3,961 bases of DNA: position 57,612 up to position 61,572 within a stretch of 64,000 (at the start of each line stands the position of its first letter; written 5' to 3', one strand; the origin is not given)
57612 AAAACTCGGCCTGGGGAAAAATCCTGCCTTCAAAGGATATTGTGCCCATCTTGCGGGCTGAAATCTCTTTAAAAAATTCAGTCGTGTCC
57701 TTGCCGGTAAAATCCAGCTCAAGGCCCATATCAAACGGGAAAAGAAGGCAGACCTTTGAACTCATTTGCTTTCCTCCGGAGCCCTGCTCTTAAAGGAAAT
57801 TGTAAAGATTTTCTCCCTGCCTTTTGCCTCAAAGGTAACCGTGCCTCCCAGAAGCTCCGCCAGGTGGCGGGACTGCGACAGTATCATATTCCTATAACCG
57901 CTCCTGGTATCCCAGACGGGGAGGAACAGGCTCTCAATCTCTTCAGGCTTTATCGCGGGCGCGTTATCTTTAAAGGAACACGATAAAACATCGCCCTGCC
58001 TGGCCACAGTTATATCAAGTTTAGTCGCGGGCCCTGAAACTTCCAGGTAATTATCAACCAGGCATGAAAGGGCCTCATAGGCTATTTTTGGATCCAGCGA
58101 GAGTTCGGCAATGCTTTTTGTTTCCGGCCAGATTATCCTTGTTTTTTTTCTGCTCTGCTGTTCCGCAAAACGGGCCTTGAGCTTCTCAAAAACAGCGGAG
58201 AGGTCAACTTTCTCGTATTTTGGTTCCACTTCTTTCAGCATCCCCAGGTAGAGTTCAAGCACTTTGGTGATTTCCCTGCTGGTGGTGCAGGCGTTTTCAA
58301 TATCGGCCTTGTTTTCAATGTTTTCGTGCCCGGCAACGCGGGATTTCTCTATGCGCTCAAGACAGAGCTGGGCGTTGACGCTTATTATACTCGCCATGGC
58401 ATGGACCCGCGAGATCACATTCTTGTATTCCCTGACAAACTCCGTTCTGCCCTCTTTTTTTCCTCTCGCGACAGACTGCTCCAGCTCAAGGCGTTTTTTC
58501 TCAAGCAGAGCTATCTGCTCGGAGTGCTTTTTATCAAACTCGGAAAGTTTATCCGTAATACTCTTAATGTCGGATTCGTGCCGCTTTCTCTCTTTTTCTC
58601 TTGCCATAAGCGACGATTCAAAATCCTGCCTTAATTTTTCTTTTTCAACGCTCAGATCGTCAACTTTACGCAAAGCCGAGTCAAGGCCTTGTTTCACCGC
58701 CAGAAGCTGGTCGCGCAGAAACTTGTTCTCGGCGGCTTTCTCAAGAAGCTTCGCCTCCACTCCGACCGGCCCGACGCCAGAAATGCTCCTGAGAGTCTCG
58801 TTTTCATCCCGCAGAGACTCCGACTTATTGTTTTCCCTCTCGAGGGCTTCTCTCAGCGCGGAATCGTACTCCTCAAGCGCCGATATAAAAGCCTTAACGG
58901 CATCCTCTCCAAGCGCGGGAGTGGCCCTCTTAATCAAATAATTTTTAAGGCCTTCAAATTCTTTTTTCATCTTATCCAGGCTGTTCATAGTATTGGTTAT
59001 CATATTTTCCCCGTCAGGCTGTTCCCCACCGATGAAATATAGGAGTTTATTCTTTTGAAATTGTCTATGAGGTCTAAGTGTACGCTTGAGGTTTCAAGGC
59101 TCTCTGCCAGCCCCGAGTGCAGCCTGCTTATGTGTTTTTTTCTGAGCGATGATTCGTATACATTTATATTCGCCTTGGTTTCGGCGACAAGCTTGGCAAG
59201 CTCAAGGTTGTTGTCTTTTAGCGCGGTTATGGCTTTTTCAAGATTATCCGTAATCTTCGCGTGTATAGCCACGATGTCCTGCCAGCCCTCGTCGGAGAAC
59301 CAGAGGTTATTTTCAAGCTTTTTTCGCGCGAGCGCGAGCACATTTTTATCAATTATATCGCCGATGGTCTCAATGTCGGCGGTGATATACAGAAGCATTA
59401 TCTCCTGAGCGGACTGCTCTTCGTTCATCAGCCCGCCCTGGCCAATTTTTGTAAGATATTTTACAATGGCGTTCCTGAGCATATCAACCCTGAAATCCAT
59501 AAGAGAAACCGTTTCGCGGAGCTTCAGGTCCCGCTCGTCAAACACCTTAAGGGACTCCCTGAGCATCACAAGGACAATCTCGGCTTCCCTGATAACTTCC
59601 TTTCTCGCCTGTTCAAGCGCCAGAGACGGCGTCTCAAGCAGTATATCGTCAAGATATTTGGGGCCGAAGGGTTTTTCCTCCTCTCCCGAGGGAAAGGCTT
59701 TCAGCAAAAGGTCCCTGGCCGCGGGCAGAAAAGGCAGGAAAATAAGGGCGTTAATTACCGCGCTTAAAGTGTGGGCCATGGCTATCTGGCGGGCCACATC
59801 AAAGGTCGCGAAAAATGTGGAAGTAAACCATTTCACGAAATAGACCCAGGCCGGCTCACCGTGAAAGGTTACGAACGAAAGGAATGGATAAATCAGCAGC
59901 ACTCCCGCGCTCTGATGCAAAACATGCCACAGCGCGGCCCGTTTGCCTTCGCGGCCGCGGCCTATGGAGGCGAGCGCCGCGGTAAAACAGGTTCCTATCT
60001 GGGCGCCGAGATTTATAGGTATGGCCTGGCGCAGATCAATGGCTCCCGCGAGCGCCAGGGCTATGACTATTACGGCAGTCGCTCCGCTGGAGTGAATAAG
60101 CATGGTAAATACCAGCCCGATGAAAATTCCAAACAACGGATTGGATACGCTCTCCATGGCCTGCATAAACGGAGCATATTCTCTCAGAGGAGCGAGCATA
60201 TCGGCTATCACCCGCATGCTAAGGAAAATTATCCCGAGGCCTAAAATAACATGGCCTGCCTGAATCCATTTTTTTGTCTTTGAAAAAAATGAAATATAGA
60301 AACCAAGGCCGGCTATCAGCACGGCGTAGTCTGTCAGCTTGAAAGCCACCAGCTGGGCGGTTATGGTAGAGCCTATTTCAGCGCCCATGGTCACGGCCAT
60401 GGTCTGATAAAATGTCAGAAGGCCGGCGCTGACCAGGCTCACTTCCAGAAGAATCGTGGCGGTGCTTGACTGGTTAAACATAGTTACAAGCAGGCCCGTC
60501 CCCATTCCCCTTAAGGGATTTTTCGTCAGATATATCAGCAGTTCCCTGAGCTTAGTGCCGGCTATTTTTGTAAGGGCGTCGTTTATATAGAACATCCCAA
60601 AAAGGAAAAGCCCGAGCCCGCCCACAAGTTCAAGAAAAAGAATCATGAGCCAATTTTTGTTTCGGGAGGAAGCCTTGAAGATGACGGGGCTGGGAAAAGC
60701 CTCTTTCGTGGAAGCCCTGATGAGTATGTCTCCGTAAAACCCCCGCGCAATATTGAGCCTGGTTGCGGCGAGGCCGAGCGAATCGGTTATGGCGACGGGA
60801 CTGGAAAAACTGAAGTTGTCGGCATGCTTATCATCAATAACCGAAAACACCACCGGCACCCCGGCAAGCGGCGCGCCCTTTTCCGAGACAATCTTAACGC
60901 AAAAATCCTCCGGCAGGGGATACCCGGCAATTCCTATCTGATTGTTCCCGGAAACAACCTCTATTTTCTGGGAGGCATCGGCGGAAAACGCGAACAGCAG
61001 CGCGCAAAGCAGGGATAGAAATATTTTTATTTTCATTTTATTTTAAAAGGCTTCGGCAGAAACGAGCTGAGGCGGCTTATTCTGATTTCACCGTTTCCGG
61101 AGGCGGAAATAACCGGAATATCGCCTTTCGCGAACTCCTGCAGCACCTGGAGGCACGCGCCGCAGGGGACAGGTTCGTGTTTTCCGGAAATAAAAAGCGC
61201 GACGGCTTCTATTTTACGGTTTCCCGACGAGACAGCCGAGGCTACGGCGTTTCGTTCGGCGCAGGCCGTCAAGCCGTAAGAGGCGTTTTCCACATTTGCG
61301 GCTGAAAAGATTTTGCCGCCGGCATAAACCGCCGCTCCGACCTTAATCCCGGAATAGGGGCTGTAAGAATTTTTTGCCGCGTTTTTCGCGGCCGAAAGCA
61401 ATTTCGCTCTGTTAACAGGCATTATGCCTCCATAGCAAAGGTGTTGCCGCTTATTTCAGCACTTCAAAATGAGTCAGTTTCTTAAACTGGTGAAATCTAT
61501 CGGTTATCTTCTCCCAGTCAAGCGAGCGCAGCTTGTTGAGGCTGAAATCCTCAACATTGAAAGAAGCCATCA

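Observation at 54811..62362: Translationally chained seven-gene operon mixing nucleoside salvage, phosphate transport and three unknown proteins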

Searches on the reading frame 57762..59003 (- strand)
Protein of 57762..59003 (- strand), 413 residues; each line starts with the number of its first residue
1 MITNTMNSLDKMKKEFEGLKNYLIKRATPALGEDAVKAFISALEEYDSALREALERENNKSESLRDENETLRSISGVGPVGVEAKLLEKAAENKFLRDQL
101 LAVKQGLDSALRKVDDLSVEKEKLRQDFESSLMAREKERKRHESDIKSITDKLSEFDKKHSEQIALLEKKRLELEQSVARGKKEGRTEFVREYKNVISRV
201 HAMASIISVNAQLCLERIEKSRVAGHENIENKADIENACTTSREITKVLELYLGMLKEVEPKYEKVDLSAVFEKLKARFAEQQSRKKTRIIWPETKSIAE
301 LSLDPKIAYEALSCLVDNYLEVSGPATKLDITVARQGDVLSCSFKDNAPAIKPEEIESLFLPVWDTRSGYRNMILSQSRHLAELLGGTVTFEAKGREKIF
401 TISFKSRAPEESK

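Call 4: search_protein_families(library=pfam, proteins=[window:57762-59003:-], max_evalue=0.01)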
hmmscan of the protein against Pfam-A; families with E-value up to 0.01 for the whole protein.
window:57762-59003:- (413 aa): 2 families
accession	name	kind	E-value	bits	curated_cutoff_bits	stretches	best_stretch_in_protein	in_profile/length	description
PF02518.31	HATPase_c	-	3.9e-10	40.6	26.4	1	304-405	2-108/111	Histidine kinase-, DNA gyrase B-, and HSP90-like ATPase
PF12889.12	DUF3829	-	0.0019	18.2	26.8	1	4-86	193-272/285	Protein of unknown function (DUF3829)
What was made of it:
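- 57762..59003 (-): Soluble coiled-coil protein with a degenerate histidine-kinase-type ATPase domain (413 aa); a pseudo-histidine kinase. HATPase_c at 40.6 bits, no HisKA (call 4).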

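Call 5: search_protein_families(library=ncbifam, proteins=[window:57762-59003:-], max_evalue=0.01)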
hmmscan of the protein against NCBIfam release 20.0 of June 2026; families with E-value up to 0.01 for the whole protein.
window:57762-59003:- (413 aa): 10 families
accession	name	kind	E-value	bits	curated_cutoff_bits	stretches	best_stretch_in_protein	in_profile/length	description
NF033091.0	HK_VanS_ACDEFG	equivalog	4.6e-05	22.7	400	1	256-402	139-290/293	vancomycin resistance histidine kinase VanS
TIGR01386.1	cztS_silS_copS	subfamily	9.4e-05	21.6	292.55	1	259-360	308-406/457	heavy metal sensor histidine kinase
NF008468.0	PRK11360.1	equivalog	0.00013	20.5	646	1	244-407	443-609/616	two-component system sensor histidine kinase AtoS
NF040750.1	tetrathio_HK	equivalog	0.00016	20.3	750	1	205-392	354-539/555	tetrathionate respiration histidine kinase TtrS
TIGR02966.1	phoR_proteo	equivalog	0.00027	20.1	334.2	1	259-359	182-281/333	phosphate regulon sensor histidine kinase PhoR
NF007688.0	PRK10364.1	equivalog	0.0011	17.7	479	1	248-403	292-448/460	two-component system sensor histidine kinase ZraS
NF008312.0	PRK11100.1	equivalog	0.0024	16.8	356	1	262-351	325-413/477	two-component system sensor histidine kinase CreC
NF008298.1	PRK11086.1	subfamily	0.0024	16.4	520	1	313-401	429-520/529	DcuS/MalK family sensor histidine kinase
NF008025.0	PRK10755.1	equivalog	0.0045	15.7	314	0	262-360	207-306/362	two-component system sensor histidine kinase PmrB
NF007837.0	PRK10549.1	equivalog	0.0051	15.6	603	1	263-366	309-411/466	envelope stress sensor histidine kinase BaeS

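Call 6: search_protein_families(library=padloc, proteins=[window:57762-59003:-], max_evalue=0.01)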
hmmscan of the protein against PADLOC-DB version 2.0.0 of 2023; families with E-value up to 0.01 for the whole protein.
window:57762-59003:- (413 aa): 0 families

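Call 67: search_solved_structures(query=A5, max_evalue=0.01, show_alignments=1)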
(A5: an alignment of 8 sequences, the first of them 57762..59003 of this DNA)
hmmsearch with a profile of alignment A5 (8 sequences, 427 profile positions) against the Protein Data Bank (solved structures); distinct sequences matched with E-value up to 0.01: 68 (the best 60 are shown).
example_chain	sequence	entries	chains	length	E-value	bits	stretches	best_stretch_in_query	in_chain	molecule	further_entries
9jfj_A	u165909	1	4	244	1.4e-31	113.3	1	221-423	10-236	Sensor histidine kinase ZraS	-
3a0r_A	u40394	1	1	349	6.1e-29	104.6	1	237-423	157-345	Sensor protein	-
3a0t_A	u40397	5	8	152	6.2e-27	98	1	278-423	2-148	Sensor protein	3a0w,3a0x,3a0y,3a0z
8u4x_A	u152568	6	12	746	1.7e-19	73.5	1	199-422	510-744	histidine kinase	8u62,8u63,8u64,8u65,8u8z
3d36_A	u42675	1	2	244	2.9e-19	72.7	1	254-423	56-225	Sporulation kinase B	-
9p6i_A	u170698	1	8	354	8.9e-19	71.1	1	297-424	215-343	histidine kinase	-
7cch_A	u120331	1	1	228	1.3e-18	70.5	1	274-423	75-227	AdeS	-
9qq6_A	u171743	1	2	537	6e-18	68.4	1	182-421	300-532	histidine kinase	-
8vc9_A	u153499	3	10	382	7.6e-18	68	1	248-421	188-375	Leptospira virulence regulator B (LvrB) | histidine kinase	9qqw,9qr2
1r62_A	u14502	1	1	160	8.3e-18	67.9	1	304-423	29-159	Nitrogen regulation protein NR(II)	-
4jas_A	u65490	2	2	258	1.1e-17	67.5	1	244-422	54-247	Histidine kinase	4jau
2c2a_A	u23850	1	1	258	2.1e-17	66.6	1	244-422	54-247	SENSOR HISTIDINE KINASE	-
3dge_A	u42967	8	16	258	2.1e-17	66.6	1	244-422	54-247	Sensor protein | Histidine kinase | Sensor histidine kinase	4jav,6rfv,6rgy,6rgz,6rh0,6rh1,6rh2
5uht_A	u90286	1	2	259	2.1e-17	66.6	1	244-422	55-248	Sensor histidine kinase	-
6azr_A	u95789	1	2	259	2.2e-17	66.5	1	244-422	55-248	Sensor histidine kinase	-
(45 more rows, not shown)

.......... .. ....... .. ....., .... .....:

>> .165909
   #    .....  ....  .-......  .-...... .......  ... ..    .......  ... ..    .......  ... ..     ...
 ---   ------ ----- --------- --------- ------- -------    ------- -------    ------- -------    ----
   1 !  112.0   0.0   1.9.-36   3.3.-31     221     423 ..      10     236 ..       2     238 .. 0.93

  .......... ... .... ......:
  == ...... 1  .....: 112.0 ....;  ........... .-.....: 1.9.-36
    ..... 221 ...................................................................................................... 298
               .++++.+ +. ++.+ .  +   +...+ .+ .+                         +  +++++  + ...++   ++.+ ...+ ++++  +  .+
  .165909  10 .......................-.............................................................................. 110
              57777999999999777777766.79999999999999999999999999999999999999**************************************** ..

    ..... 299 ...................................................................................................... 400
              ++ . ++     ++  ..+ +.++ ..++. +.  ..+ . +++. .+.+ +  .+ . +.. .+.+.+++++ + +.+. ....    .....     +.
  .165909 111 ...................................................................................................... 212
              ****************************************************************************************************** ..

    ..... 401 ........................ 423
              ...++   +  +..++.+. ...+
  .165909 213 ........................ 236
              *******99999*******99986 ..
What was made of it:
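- On Sensor histidine kinase: 40.6 bits against 26.4 (call 4); family profile E 1e-31 to ZraS (call 67).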

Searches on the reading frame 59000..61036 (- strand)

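Call 4: search_protein_families(library=pfam, proteins=[window:59000-61036:-], max_evalue=0.01)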
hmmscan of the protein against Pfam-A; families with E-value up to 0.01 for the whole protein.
window:59000-61036:- (678 aa): 3 families
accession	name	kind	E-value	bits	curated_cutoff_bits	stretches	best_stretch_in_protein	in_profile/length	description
PF02690.20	Na_Pi_cotrans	-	3e-56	189.7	29.1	2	143-278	1-136/137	Na+/Pi-cotransporter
PF01895.24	PhoU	-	6.1e-16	59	23.5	2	483-562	3-82/89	PhoU domain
PF17789.7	MG4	-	0.0093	16.6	24.7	0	44-113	17-78/95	Macroglobulin domain MG4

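Call 5: search_protein_families(library=ncbifam, proteins=[window:59000-61036:-], max_evalue=0.01)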
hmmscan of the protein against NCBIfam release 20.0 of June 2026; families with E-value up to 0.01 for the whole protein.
window:59000-61036:- (678 aa): 5 families
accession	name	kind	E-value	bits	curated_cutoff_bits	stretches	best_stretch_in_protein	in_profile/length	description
NF037997.1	Na_Pi_symport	subfamily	1.7e-57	195.2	50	1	142-438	6-288/294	Na/Pi symporter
TIGR00704.1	NaPi_cotrn_rel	hypoth_equivalog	3.8e-56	191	210.1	1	131-437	1-294/308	Na/Pi-cotransporter II-related protein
TIGR01013.1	2a58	subfamily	3.5e-33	115.2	306.15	3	418-664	210-456/456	sodium-dependent inorganic phosphate transporter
TIGR02135.1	phoU_full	equivalog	1.1e-08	34.9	130.25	2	477-563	114-197/212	phosphate signaling complex protein PhoU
NF008332.0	PRK11115.1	equivalog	0.0014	18.2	342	0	590-631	27-68/239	phosphate signaling complex protein PhoU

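Call 6: search_protein_families(library=padloc, proteins=[window:59000-61036:-], max_evalue=0.01)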
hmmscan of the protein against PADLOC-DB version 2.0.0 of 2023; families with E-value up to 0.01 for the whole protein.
window:59000-61036:- (678 aa): 0 families

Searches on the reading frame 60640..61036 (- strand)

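Call 65: search_protein_families(library=pfam, proteins=[window:60640-61036:-], max_evalue=0.01)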
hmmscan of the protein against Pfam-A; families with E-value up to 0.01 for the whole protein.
window:60640-61036:- (132 aa): 1 family
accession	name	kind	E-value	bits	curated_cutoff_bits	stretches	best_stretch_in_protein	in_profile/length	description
PF17789.7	MG4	-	0.00053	20.6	24.7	1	44-113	17-78/95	Macroglobulin domain MG4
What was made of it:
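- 59000..61036 (-): Na/Pi-cotransporter-family membrane protein with two C-terminal PhoU domains and an N-terminal signal peptide plus Ig-like domain (678 aa). MG4-like hit for residues 44-113, E 5e-4 (call 65).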

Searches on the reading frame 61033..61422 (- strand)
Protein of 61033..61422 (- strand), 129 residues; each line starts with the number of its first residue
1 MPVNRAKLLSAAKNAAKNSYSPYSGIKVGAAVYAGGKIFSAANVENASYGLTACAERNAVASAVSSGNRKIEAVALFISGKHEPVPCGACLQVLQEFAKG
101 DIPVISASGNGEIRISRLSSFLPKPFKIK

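Call 4: search_protein_families(library=pfam, proteins=[window:61033-61422:-], max_evalue=0.01)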
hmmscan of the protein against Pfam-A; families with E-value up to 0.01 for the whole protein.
window:61033-61422:- (129 aa): 2 families
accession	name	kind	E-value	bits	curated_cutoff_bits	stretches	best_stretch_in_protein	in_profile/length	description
PF00383.29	dCMP_cyt_deam_1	-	3.7e-17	62.5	25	1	6-102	5-98/102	Cytidine and deoxycytidylate deaminase zinc-binding region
PF08211.18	dCMP_cyt_deam_2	-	9.7e-06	26.3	25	1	6-73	42-112/130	Cytidine and deoxycytidylate deaminase zinc-binding region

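Call 5: search_protein_families(library=ncbifam, proteins=[window:61033-61422:-], max_evalue=0.01)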
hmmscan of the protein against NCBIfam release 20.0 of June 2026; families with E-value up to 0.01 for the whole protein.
window:61033-61422:- (129 aa): 6 families
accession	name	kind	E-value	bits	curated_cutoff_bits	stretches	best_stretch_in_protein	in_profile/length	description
TIGR01354.1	cyt_deam_tetra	equivalog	8.3e-37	126.3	113.65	1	7-127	2-122/126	cytidine deaminase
NF004064.0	PRK05578.1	equivalog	7.5e-33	113.4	74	1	4-127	5-124/130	cytidine deaminase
NF009076.0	PRK12411.1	equivalog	6.6e-30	103.8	216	1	4-126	2-125/132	cytidine deaminase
NF005314.0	PRK06848.1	equivalog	1.7e-10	41.1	131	1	6-127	8-135/139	cytidine deaminase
TIGR01355.1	cyt_deam_dimer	equivalog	5.3e-10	39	275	1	7-127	24-141/283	cytidine deaminase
NF006537.0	PRK09027.1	equivalog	7.3e-08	32.1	153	1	15-126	60-165/295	cytidine deaminase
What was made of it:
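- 61033..61422 (-): Tetrameric-type cytidine deaminase (129 aa). TIGR01354 at 126.3 bits against a cut-off of 113.65 (call 5).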

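Call 6: search_protein_families(library=padloc, proteins=[window:61033-61422:-], max_evalue=0.01)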
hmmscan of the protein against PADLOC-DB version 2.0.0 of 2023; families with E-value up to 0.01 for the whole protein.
window:61033-61422:- (129 aa): 0 families
